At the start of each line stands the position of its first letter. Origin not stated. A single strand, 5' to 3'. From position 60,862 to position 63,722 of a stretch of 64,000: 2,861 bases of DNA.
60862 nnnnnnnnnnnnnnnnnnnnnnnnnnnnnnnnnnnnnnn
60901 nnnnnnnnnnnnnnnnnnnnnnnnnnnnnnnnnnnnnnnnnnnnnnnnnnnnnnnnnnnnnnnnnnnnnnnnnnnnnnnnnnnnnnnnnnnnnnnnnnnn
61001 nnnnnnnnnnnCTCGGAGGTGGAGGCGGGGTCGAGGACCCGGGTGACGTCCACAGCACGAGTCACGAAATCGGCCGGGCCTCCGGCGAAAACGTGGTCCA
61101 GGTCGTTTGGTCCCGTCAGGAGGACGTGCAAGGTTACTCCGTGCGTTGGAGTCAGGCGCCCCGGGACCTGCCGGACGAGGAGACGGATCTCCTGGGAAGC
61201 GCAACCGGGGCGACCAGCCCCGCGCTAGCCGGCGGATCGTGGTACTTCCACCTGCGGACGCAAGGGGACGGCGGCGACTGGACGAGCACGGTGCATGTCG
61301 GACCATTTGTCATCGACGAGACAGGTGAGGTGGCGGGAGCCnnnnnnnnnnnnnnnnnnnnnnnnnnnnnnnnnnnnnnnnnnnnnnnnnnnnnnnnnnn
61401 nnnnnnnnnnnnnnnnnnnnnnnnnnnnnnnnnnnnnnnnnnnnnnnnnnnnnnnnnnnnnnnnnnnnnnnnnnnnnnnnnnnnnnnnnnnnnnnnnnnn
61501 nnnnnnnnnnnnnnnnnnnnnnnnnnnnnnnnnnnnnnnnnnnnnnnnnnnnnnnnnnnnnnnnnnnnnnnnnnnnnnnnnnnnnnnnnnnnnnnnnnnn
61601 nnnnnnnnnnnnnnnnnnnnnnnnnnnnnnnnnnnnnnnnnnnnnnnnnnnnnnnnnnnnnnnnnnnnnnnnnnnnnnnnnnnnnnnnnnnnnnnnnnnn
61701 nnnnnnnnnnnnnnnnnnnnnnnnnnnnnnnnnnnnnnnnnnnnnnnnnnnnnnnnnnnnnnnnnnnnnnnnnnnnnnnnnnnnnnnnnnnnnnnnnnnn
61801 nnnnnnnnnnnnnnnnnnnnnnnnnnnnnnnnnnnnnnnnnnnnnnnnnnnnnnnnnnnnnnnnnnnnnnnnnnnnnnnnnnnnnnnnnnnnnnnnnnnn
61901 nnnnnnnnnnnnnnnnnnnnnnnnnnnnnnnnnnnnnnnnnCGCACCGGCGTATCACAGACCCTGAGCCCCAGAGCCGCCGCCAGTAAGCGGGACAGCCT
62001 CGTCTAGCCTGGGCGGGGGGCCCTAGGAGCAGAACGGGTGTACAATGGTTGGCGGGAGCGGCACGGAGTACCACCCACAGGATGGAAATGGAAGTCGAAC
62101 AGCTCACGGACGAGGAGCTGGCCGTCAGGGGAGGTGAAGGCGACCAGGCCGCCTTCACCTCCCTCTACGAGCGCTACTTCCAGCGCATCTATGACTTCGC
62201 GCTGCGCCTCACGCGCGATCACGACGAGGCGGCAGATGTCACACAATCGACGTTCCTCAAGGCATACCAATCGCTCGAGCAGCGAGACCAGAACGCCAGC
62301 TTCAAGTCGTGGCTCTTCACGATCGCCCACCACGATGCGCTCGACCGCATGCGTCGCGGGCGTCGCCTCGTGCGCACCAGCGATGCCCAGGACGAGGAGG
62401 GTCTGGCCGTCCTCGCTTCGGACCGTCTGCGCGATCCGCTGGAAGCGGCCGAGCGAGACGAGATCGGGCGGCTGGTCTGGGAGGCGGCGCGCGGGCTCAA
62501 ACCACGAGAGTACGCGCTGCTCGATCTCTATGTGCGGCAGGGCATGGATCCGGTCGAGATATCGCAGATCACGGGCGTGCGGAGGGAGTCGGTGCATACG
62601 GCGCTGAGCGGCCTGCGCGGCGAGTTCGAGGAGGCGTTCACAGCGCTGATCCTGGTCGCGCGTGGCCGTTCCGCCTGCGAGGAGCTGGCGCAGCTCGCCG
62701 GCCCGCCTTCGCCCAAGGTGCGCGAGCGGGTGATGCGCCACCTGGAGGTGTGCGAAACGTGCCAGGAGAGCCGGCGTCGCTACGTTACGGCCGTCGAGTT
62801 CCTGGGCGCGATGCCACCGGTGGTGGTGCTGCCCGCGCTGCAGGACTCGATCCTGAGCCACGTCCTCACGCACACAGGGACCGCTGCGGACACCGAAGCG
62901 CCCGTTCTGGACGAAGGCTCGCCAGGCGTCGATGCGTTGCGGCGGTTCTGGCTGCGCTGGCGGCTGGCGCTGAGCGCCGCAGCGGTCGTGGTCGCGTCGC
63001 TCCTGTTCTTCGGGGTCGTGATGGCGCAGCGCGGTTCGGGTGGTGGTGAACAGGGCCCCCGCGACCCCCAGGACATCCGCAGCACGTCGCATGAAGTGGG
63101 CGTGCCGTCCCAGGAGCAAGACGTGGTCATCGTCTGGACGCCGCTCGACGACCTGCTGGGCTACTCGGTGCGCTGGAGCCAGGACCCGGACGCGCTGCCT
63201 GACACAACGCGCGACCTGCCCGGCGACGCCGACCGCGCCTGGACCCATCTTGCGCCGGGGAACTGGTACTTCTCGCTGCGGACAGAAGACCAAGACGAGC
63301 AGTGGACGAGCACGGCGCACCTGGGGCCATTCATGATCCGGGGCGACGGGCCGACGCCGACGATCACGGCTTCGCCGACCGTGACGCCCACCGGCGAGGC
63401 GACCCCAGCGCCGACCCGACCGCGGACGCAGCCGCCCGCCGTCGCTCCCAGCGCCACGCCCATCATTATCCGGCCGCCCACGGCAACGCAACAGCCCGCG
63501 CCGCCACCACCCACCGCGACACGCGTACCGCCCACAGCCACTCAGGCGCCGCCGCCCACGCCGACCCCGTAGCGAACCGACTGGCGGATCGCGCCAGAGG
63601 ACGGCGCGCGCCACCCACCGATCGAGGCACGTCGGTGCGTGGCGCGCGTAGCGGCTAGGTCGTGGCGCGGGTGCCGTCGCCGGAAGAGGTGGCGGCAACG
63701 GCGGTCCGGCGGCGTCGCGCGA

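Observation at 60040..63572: Tandem single-chain ECF sigma / anti-sigma fusions with a shared extracytoplasmic sensor domain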

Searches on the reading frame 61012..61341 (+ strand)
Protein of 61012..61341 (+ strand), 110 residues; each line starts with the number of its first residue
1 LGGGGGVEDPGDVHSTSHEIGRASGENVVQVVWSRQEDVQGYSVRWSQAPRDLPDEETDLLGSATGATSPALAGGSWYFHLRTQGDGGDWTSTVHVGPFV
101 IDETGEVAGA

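Call 29: search_protein_families(library=pfam, proteins=[window:61012-61341:+], max_evalue=10)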
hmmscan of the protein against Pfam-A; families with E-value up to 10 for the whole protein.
window:61012-61341:+ (110 aa): 1 family
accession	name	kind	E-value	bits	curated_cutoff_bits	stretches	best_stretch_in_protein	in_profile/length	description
PF13134.11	DUF3948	-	0.17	12.1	25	1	58-68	12-22/35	Protein of unknown function (DUF3948)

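Call 32: predict_structure(alignment_id=A2)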
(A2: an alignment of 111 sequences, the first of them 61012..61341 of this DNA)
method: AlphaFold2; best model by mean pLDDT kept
length: 110 residues; sequences in the alignment: 111
mean_pLDDT: 89.6   pTM: 0.81
mean pLDDT of the five models: 89.6, 89.5, 87.8, 87.2, 86.1
residues with pLDDT >= 90: 89; 70-90: 10; 50-70: 6; < 50: 5
segments of 3 or more residues with pLDDT < 50: 1-4
pLDDT, mean of each block of 10 residues (from residue 1): 64 96 95 94 97 95 97 97 92 95 65
secondary structure, 60 per line:
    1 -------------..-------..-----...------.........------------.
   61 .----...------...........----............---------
elements in order: E30-32 E39-47 E66-68 E75-85 E90-101

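Call 85: search_protein_representatives(protein=window:61012-61341:+)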
Query: 110 residues. Proteins with E-value up to 0.001 (for the whole library): 1630; up to 1e-10: 764; up to 1e-30: 113. The best 150 are listed.
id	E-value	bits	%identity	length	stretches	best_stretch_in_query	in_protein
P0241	1.3e-166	560.8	39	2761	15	15-107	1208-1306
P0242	1.1e-114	393.3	43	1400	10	9-105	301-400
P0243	8.5e-114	390.4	39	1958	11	9-105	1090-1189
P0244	2.2e-107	369.7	39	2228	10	10-103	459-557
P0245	5.9e-102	352.2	42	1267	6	10-105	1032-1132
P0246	3.2e-92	320.8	39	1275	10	39-104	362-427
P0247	1.6e-79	279.8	47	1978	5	13-107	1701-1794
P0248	9.9e-74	261.1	42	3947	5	8-102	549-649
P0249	8.5e-70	248.4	39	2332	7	10-106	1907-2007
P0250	3.1e-69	246.6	37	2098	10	14-103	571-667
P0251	1.4e-68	244.5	40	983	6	10-104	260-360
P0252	2.8e-68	243.5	42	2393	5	15-105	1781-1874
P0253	6.2e-67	239.2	36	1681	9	9-105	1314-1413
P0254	1.6e-66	237.9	37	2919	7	14-103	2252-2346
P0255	1.2e-65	235.0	29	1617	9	16-107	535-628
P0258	3.8e-63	227.0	45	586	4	13-105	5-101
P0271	3.3e-56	204.6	43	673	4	9-108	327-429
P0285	4.1e-48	178.5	42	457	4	8-105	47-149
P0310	2.0e-39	150.4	41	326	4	9-104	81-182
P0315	2.8e-37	143.5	37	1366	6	9-104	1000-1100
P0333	6.1e-33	129.5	62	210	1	2-103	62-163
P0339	4.0e-32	126.9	62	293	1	2-103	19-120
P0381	5.4e-28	113.6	52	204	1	2-105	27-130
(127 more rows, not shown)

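Call 86: search_protein_families(library=pfam, proteins=[P0251, P0258, P0285, P0310, P0271, P0242, P0333, P0381, P0339], max_evalue=0.01)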
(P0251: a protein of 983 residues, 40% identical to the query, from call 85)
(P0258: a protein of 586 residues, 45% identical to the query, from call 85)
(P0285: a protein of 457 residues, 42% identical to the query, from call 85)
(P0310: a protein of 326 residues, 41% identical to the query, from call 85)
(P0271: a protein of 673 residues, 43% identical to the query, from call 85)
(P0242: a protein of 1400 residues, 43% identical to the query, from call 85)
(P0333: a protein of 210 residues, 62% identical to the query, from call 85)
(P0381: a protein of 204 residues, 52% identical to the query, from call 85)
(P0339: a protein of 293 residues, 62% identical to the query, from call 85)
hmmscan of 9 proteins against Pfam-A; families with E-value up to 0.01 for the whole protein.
P0251 (983 aa): 1 family
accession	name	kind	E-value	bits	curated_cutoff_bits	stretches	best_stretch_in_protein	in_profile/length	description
PF19077.6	Big_13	-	7.8e-17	62.1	27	0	16-50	68-102/102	Bacterial Ig-like domain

P0258 (586 aa): 4 families
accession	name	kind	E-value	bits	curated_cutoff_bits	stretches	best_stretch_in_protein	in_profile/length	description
PF19077.6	Big_13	-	1.7e-17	64.2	27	2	144-196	50-101/102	Bacterial Ig-like domain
PF22352.2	K319L-like_PKD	-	1.5e-09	38.2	27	0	133-184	24-75/84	K319L-like, PKD domain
PF03793.24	PASTA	-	2.8e-05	24.4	23.2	1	521-581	3-63/64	PASTA domain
PF07495.19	Y_Y_Y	-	0.00036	20.8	26.6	0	267-290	34-57/65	Y_Y_Y domain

P0285 (457 aa): 3 families
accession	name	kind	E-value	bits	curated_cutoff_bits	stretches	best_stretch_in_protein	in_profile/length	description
PF19077.6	Big_13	-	1.3e-08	35.6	27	0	204-251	55-102/102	Bacterial Ig-like domain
PF24738.1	DUF7689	-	0.00017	22.8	22.6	0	173-240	25-89/118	Domain of unknown function (DUF7689)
PF07338.18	YdgH_BhsA-like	-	0.0028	18.1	27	0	207-244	15-53/55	YdgH/BhsA/McbA-like domain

P0310 (326 aa): 3 families
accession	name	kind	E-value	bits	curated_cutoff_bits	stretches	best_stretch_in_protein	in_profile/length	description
PF00041.27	fn3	-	1.9e-06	28.4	25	0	5-64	24-77/84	Fibronectin type III domain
PF24489.1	Ig_J_second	-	0.00056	20.3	27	0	40-60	62-82/105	Tip attachment protein J second Ig-like domain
PF07495.19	Y_Y_Y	-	0.0055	17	26.6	0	49-66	40-57/65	Y_Y_Y domain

P0271 (673 aa): 3 families
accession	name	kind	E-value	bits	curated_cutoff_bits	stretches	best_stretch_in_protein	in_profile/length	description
PF03160.20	Calx-beta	-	1.8e-16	60.7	27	1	116-206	14-101/119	Calx-beta domain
PF19077.6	Big_13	-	2.4e-06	28.4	27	0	388-423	67-101/102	Bacterial Ig-like domain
PF00041.27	fn3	-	5.5e-06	26.9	25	0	244-294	12-59/84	Fibronectin type III domain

P0242 (1400 aa): 4 families
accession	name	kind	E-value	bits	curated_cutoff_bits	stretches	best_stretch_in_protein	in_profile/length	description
PF00041.27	fn3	-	1.6e-23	83.2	25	3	1138-1206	11-74/84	Fibronectin type III domain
PF19077.6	Big_13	-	7.4e-13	49.3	27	0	446-492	49-95/102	Bacterial Ig-like domain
PF18704.7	Chromo_2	-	1.5e-08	35.1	25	0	538-567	12-43/68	Chromatin organization modifier domain 2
PF00091.31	Tubulin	-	1.9e-05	25.5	33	0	755-809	39-93/190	Tubulin/FtsZ family, GTPase domain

P0333 (210 aa): 0 families

P0381 (204 aa): 0 families

P0339 (293 aa): 0 families

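Call 88: list_cluster_members(proteins=[P0242, P0251, P0258, P0271, P0245])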
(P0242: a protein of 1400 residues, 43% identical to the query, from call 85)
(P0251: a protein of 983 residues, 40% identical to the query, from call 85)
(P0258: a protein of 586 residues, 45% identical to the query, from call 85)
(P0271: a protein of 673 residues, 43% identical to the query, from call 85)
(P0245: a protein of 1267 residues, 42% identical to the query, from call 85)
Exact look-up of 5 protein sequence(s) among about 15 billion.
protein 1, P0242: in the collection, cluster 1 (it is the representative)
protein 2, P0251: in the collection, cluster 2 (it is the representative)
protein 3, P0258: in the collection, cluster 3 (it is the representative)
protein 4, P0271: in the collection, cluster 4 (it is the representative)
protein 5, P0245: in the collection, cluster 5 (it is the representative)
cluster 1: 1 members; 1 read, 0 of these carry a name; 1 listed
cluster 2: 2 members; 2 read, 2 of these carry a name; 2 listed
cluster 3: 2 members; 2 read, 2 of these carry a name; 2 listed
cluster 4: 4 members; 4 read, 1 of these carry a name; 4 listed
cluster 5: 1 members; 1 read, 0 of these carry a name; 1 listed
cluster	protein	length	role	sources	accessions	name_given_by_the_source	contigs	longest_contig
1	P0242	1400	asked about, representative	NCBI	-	-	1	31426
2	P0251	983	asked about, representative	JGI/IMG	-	hypothetical protein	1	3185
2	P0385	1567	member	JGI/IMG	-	predicted GH43/DUF377 family glycosyl hydrolase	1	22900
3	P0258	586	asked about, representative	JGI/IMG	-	hypothetical protein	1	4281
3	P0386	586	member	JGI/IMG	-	hypothetical protein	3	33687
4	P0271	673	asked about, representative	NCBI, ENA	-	-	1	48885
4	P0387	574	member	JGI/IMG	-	peptide/nickel transport system substrate-binding protein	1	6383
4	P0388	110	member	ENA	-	-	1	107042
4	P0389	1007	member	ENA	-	-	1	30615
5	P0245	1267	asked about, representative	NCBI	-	-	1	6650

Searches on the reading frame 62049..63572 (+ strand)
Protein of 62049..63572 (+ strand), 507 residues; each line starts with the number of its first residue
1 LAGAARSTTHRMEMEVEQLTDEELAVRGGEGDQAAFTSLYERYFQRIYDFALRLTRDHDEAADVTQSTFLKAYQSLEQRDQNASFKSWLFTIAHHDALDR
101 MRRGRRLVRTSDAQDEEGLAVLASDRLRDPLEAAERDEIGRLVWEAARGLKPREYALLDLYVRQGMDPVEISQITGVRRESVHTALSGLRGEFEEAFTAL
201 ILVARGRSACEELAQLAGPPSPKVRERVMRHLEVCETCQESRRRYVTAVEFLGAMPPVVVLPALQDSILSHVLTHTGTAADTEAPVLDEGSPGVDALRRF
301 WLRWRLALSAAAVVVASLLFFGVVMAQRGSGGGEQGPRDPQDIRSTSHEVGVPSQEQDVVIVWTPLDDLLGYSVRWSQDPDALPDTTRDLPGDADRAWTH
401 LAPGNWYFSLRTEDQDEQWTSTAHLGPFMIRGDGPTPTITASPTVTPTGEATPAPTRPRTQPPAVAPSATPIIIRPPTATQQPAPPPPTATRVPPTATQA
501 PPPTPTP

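Call 3: search_protein_families(library=pfam, proteins=[window:62049-63572:+], max_evalue=0.1)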
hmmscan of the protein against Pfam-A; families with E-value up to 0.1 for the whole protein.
window:62049-63572:+ (507 aa): 6 families
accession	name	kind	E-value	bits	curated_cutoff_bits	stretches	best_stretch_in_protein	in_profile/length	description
PF04542.20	Sigma70_r2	-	6.7e-16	58.3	24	1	39-106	1-70/71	Sigma-70 region 2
PF13490.11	zf-HC2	-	0.0018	18.7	22.2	1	214-239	10-35/35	Putative zinc-finger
PF01978.25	TrmB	-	0.011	16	25.6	0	200-244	15-58/68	Sugar-specific transcriptional regulator TrmB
PF08281.18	Sigma70_r4_2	-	0.056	13.5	25.7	0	143-187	4-48/54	Sigma-70, region 4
PF12802.13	MarR_2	-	0.072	13.7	27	0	149-189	2-44/61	MarR family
PF22029.2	PhyR_sigma2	-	0.082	13.4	27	0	50-94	11-55/55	Sigma2 domain of PhyR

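Call 4: search_protein_families(library=ncbifam, proteins=[window:62049-63572:+], max_evalue=0.1)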
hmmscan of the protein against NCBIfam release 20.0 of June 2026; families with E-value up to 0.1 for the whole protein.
window:62049-63572:+ (507 aa): 81 families (the best 25 are shown)
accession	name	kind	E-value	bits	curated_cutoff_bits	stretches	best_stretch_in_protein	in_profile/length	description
NF009166.1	PRK12513.1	equivalog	5.8e-27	94.6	206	1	15-184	3-173/193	RNA polymerase sigma factor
TIGR02937.1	sigma70-ECF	superfamily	2.6e-25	89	42.9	1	35-193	2-161/165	sigma-70 family RNA polymerase sigma factor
NF004113.0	PRK05602.1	equivalog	1.5e-21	77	208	1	7-187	18-191/211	RNA polymerase sigma factor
NF008888.0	PRK11922.1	equivalog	3.7e-21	75.8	204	1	9-188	5-187/231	RNA polymerase sigma factor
NF009172.0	PRK12519.1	subfamily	1e-18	67.6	222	1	9-177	4-169/194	RNA polymerase sigma factor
NF007223.0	PRK09641.1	equivalog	1.9e-18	67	209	1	30-185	14-172/187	RNA polymerase sigma factor SigW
NF007216.0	PRK09638.1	equivalog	2.1e-18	66.7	194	1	19-118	3-102/180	RNA polymerase sigma factor SigY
TIGR02985.1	Sig70_bacteroi1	subfamily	1.4e-17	64.4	126.4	1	35-186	2-151/162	RNA polymerase sigma-70 factor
TIGR02952.1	Sig70_famx2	equivalog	1.7e-17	63.9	206.45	1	30-184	7-157/170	ECF subfamily RNA polymerase sigma factor, BldN family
TIGR02950.1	SigM_subfam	subfamily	2.2e-17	63.3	147.95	1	38-194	4-155/159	RNA polymerase sigma factor, SigM family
NF058625.1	sigma_PG0214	equivalog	4.7e-17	62.2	130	1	33-197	3-161/170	GFO_1088 family ECF-type sigma factor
NF009168.0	PRK12515.1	subfamily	1e-16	61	236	1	17-188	5-170/189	RNA polymerase sigma factor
NF007225.0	PRK09643.1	equivalog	3.1e-16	59.7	190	1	12-150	5-135/204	RNA polymerase sigma factor SigM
TIGR02989.1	Sig-70_gvs1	subfamily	3.5e-16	59.6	124.55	1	35-192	2-153/158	RNA polymerase sigma-70 factor, Rhodopirellula/Verrucomicrobium family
NF007228.0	PRK09646.1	subfamily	1.3e-15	57.6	226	1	8-115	4-111/194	ECF RNA polymerase sigma factor SigK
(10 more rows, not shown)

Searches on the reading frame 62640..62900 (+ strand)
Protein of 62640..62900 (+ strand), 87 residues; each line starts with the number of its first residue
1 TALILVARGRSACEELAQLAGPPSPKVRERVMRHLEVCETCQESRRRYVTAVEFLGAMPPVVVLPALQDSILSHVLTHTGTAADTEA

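Call 29: search_protein_families(library=pfam, proteins=[window:62640-62900:+], max_evalue=10)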
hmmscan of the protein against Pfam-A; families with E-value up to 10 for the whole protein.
window:62640-62900:+ (87 aa): 1 family
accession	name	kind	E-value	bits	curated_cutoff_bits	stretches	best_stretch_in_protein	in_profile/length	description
PF13490.11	zf-HC2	-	0.00047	20.6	22.2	1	17-42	10-35/35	Putative zinc-finger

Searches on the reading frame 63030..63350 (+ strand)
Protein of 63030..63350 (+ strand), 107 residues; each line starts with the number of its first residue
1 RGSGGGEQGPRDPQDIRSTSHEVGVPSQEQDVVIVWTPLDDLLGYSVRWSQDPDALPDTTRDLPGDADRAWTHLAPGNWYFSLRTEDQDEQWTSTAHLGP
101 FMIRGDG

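Call 29: search_protein_families(library=pfam, proteins=[window:63030-63350:+], max_evalue=10)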
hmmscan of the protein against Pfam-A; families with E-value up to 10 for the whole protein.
window:63030-63350:+ (107 aa): 2 families
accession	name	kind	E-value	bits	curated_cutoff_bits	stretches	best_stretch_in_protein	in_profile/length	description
PF00041.27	fn3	-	0.042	14.5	25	1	26-80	10-62/84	Fibronectin type III domain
PF05751.16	FixH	-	0.043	14.2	23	1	58-95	105-146/150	FixH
